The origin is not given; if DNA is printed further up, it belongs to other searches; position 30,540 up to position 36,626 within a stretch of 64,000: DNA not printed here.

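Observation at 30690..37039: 1,930-aa peptidase C25 (gingipain/PorU-like) protein with an intact catalytic dyad and a T9SS C-terminal domain, followed by a small OMP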

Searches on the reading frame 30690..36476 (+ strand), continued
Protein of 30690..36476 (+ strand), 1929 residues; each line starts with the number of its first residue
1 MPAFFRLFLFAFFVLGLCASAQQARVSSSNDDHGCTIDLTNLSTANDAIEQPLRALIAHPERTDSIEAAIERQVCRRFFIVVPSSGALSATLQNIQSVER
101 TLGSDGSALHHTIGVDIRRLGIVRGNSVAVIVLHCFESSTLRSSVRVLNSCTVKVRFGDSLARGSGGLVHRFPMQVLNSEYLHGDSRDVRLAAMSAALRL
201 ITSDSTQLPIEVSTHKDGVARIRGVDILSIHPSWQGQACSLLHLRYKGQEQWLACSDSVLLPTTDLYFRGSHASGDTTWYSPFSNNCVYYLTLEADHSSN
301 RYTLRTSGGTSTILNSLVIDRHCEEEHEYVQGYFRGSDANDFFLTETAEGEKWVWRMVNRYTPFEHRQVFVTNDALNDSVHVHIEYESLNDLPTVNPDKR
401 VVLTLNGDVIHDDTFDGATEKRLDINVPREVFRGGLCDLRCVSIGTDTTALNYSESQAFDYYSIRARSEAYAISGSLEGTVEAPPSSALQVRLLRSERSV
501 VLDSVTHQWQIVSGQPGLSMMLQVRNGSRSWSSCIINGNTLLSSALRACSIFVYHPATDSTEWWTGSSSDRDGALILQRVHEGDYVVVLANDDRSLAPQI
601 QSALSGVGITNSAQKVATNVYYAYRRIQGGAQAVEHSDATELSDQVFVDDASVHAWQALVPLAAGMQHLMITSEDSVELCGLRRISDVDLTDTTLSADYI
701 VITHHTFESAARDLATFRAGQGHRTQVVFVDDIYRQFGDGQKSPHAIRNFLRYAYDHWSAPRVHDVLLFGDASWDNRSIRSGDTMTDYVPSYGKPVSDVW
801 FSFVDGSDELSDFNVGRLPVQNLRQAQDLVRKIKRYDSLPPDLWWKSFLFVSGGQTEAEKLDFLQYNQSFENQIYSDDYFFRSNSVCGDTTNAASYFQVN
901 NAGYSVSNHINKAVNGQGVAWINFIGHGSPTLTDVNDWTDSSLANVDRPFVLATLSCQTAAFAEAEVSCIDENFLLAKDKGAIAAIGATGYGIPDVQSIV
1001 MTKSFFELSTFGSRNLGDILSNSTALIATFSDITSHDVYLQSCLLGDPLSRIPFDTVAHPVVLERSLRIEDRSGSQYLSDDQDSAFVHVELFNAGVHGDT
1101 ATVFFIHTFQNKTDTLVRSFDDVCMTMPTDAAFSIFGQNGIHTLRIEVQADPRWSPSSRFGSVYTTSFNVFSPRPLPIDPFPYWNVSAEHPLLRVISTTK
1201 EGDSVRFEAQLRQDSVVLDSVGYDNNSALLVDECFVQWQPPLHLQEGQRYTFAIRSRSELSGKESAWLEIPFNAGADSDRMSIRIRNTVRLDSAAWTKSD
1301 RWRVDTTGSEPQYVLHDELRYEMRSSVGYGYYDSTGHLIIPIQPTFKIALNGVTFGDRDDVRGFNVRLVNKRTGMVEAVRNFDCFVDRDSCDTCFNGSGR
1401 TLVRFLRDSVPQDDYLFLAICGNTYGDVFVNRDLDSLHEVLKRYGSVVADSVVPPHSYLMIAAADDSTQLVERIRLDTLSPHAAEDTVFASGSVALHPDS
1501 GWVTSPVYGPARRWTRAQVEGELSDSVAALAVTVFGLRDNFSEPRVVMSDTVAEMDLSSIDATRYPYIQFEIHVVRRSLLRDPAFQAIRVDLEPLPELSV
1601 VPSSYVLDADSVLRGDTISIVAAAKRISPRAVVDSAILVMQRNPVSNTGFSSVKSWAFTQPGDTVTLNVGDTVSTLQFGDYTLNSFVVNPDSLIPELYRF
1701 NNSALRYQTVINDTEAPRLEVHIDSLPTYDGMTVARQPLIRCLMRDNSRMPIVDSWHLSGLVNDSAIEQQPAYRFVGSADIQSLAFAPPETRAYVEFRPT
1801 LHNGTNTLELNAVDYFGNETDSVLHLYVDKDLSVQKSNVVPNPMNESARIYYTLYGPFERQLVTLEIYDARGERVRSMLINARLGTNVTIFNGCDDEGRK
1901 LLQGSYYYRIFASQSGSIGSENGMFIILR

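Call 50: find_encoding_contigs(protein=P0186, flank=10000, max_places=1)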
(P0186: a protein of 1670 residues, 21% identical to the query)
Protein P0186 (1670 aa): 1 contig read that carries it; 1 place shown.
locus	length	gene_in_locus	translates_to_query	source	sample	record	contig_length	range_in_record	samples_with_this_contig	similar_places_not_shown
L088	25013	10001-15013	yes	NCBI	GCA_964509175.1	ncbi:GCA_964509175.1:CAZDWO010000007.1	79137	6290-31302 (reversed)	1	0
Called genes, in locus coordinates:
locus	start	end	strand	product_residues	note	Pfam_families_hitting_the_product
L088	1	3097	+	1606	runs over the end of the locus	PF07705:CARDB (faint), PF01364:Peptidase_C25, PF18962:Por_Secre_tail (weak)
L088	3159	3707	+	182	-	PF01832:Glucosaminidase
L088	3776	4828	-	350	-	PF04166:PdxA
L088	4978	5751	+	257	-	PF00398:RrnaAD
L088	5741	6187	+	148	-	PF09424:YqeY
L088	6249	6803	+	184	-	-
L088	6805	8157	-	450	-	PF21088:MS_channel_1st (weak), PF00924:MS_channel_2nd, PF21082:MS_channel_3rd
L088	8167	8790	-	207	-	PF02527:GidB, PF05175:MTS (weak), PF13847:Methyltransf_31, PF13649:Methyltransf_25 (weak)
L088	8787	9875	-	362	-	PF00535:Glycos_transf_2, PF10111:Glyco_tranf_2_2 (weak), PF13641:Glyco_tranf_2_3, PF13632:Glyco_trans_2_3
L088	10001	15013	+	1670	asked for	PF01364:Peptidase_C25, PF13860:FlgD_ig (faint), PF19077:Big_13 (weak)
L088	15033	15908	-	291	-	PF00535:Glycos_transf_2, PF10111:Glyco_tranf_2_2 (weak), PF13641:Glyco_tranf_2_3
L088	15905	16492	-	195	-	PF13489:Methyltransf_23, PF13847:Methyltransf_31 (faint), PF08241:Methyltransf_11 (weak), PF08242:Methyltransf_12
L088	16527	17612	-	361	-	PF00005:ABC_tran, PF14524:Wzt_C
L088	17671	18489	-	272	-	PF01061:ABC2_membrane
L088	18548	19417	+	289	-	PF00535:Glycos_transf_2, PF10111:Glyco_tranf_2_2, PF13641:Glyco_tranf_2_3 (weak)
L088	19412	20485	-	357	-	-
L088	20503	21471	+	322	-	PF13480:Acetyltransf_6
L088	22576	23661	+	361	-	PF00534:Glycos_transf_1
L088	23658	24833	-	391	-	PF13477:Glyco_trans_4_2, PF13439:Glyco_transf_4 (weak), PF00534:Glycos_transf_1, PF13692:Glyco_trans_1_4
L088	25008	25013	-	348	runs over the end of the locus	PF00483:NTP_transferase, PF12804:NTP_transf_3 (faint), PF22640:ManC_GMP_beta-helix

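Call 65: search_protein_families(library=ncbifam, proteins=[P0008, P0009, P0011, P0014, P0015, P0187, P0188], max_evalue=0.00001)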
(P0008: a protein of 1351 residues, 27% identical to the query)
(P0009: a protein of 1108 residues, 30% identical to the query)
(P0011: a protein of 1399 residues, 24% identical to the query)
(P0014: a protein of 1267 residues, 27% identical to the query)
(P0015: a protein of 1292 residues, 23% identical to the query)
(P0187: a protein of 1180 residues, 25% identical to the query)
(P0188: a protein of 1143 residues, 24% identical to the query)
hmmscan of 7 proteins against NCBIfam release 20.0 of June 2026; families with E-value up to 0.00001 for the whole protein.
P0008 (1351 aa): 5 families
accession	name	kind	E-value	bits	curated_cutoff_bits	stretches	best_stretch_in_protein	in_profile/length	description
NF033707.1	T9SS_sortase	equivalog_domain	1.1e-289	963.7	420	1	236-1349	1-1094/1095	type IX secretion system sortase PorU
NF052324.1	PorU_rel_Nterm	equivalog_domain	1.2e-52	179.2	450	1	241-983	31-767/879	putative type IX secretion system sortase PorU2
NF009452.0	PRK12812.1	equivalog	1.6e-08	34.1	258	1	1281-1347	153-221/289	flagellar basal body rod modification protein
TIGR04183.1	Por_Secre_tail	domain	1.1e-07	31.7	23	1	1260-1333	2-61/72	T9SS type A sorting domain-containing protein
NF005176.1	PRK06655.1-1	equivalog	2.6e-06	27.5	230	1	1276-1335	93-152/197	flagellar hook assembly protein FlgD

P0009 (1108 aa): 2 families
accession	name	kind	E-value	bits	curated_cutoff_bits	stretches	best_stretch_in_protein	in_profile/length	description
NF033707.1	T9SS_sortase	equivalog_domain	1.3e-75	254.9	420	1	429-1107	2-733/1095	type IX secretion system sortase PorU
NF052324.1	PorU_rel_Nterm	equivalog_domain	2.3e-54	184.9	450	2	566-1078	194-729/879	putative type IX secretion system sortase PorU2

P0011 (1399 aa): 4 families
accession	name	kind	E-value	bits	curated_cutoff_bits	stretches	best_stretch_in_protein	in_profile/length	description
NF033707.1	T9SS_sortase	equivalog_domain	7.6e-282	937.7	420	1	289-1397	1-1094/1095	type IX secretion system sortase PorU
NF052324.1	PorU_rel_Nterm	equivalog_domain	2.2e-55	188.3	450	1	295-1030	32-765/879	putative type IX secretion system sortase PorU2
NF052323.1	T9SSA_dep_M6i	equivalog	5e-08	31.4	600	1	1283-1389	933-1034/1043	T9SS-dependent M6-like inactivated metalloprotease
TIGR04183.1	Por_Secre_tail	domain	6.4e-06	26.1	23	0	1308-1381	2-61/72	T9SS type A sorting domain-containing protein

P0014 (1267 aa): 4 families
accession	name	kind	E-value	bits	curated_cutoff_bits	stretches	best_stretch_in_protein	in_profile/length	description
NF033707.1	T9SS_sortase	equivalog_domain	0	1278.8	420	1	164-1263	1-1093/1095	type IX secretion system sortase PorU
NF052324.1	PorU_rel_Nterm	equivalog_domain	7.3e-47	160.1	450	1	167-904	29-768/879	putative type IX secretion system sortase PorU2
NF052318.1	T9SS_sortase_N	equivalog_domain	1.6e-08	34.8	40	1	2-139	1-139/140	type IX secretion system sortase PorU, long form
NF009452.0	PRK12812.1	equivalog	7.1e-06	25.4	258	0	1195-1255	153-213/289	flagellar basal body rod modification protein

P0015 (1292 aa): 2 families
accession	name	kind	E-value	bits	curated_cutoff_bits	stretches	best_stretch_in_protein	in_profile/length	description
NF033707.1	T9SS_sortase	equivalog_domain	8.7e-288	957.4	420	1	197-1290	2-1094/1095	type IX secretion system sortase PorU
NF052324.1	PorU_rel_Nterm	equivalog_domain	1.8e-38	132.3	450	1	203-728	33-561/879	putative type IX secretion system sortase PorU2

P0187 (1180 aa): 3 families
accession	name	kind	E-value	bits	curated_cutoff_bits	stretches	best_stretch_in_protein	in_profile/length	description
NF033707.1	T9SS_sortase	equivalog_domain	2.4e-301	1002.3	420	2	394-1177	344-1095/1095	type IX secretion system sortase PorU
NF052324.1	PorU_rel_Nterm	equivalog_domain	1.2e-18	66.7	450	1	448-814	436-768/879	putative type IX secretion system sortase PorU2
NF052318.1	T9SS_sortase_N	equivalog_domain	4e-15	56.2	40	1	3-114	12-139/140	type IX secretion system sortase PorU, long form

P0188 (1143 aa): 4 families
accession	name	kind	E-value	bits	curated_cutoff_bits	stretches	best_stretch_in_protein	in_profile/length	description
NF033707.1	T9SS_sortase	equivalog_domain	2.2e-183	611.7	420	1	36-1139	1-1091/1095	type IX secretion system sortase PorU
NF052324.1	PorU_rel_Nterm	equivalog_domain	1.3e-33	116.2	450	1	281-804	273-790/879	putative type IX secretion system sortase PorU2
NF047446.1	barrel_OmpL47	domain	4.4e-06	27.1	40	0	1015-1046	36-68/68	OmpL47-type beta-barrel domain-containing protein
NF033510.3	Ca_tandemer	repeat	9.5e-06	25.9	50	0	982-1038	43-96/96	Ca2+-stabilized repeat-containing adhesin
